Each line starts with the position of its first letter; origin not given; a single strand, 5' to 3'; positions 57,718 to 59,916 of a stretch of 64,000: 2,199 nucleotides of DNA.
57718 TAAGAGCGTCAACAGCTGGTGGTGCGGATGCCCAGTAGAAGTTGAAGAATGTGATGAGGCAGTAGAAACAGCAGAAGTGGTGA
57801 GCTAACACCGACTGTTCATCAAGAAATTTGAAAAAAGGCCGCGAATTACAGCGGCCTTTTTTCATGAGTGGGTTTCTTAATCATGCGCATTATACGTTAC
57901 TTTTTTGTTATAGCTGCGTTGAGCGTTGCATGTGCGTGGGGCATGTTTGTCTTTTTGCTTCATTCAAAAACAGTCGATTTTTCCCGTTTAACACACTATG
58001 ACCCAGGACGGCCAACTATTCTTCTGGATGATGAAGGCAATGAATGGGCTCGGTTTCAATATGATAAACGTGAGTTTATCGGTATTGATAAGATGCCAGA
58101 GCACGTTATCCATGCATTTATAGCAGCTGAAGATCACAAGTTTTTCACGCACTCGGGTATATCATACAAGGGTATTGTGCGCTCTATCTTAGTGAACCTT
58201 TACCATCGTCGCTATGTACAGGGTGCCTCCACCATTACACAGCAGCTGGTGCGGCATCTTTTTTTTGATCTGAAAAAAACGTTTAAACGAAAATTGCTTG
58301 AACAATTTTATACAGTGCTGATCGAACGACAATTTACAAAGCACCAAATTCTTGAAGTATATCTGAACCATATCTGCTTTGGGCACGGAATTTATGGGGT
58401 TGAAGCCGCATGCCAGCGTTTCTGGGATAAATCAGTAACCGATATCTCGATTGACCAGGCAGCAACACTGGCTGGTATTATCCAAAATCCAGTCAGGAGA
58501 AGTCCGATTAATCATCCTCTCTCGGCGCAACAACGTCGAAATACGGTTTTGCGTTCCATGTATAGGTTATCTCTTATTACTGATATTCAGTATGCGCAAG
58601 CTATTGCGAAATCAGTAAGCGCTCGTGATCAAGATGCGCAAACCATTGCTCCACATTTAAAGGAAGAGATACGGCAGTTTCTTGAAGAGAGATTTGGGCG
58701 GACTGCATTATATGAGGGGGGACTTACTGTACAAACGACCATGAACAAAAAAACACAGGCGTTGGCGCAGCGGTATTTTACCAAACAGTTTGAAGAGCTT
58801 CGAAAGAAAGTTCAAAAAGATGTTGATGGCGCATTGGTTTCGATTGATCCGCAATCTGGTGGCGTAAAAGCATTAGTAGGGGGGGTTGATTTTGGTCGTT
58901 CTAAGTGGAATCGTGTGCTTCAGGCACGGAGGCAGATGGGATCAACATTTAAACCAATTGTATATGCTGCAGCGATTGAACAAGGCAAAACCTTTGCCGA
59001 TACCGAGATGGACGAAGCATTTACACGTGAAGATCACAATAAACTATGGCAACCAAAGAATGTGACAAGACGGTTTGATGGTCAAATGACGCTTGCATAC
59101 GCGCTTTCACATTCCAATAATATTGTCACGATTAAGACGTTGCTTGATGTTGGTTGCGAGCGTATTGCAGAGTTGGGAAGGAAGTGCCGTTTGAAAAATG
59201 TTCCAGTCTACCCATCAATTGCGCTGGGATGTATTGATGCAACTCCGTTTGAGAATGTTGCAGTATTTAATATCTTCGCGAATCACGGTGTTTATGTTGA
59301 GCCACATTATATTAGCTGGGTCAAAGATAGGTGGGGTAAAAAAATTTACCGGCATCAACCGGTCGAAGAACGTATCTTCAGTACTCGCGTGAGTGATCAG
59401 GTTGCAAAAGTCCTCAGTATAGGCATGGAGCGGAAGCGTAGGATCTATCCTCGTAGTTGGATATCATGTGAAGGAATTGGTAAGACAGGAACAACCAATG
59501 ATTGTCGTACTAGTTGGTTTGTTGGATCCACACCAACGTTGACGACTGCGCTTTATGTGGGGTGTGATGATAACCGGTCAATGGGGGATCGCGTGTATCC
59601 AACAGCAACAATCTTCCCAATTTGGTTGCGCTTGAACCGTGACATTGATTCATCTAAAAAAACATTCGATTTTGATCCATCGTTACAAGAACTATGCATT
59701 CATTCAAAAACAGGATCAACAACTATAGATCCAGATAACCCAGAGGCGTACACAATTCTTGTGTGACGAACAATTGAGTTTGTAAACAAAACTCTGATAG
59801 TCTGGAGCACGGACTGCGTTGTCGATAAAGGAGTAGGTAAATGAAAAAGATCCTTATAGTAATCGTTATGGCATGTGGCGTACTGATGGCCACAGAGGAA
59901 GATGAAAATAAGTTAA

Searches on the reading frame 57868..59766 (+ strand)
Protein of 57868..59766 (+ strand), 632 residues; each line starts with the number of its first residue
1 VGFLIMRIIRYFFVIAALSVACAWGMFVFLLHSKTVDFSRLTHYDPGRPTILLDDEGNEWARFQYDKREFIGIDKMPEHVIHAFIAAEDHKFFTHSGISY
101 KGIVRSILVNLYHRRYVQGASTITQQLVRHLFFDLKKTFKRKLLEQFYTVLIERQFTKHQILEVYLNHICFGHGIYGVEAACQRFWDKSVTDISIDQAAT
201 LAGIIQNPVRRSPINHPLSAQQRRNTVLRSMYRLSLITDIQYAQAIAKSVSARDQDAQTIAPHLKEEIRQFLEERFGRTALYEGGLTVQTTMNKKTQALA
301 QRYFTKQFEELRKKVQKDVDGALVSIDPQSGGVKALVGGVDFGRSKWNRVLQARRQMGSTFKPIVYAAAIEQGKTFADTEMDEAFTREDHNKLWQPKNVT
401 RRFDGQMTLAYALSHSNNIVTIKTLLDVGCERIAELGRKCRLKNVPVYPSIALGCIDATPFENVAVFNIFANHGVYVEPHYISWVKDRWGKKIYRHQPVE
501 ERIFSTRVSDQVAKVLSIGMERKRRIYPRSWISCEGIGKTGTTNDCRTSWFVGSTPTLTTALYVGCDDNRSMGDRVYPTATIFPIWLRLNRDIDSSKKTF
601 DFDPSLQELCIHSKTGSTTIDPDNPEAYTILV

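Call 31: search_protein_families(library=pfam, proteins=[window:57868-59766:+], max_evalue=0.00001)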
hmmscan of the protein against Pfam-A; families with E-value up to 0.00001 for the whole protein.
window:57868-59766:+ (632 aa): 2 families
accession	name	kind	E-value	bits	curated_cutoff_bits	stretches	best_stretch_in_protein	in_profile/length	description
PF00912.28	Transgly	-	7.4e-59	198.6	27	1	58-231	3-177/178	Transglycosylase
PF00905.27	Transpeptidase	-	1.5e-23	83.9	22.1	1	321-564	1-276/299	Penicillin binding protein transpeptidase domain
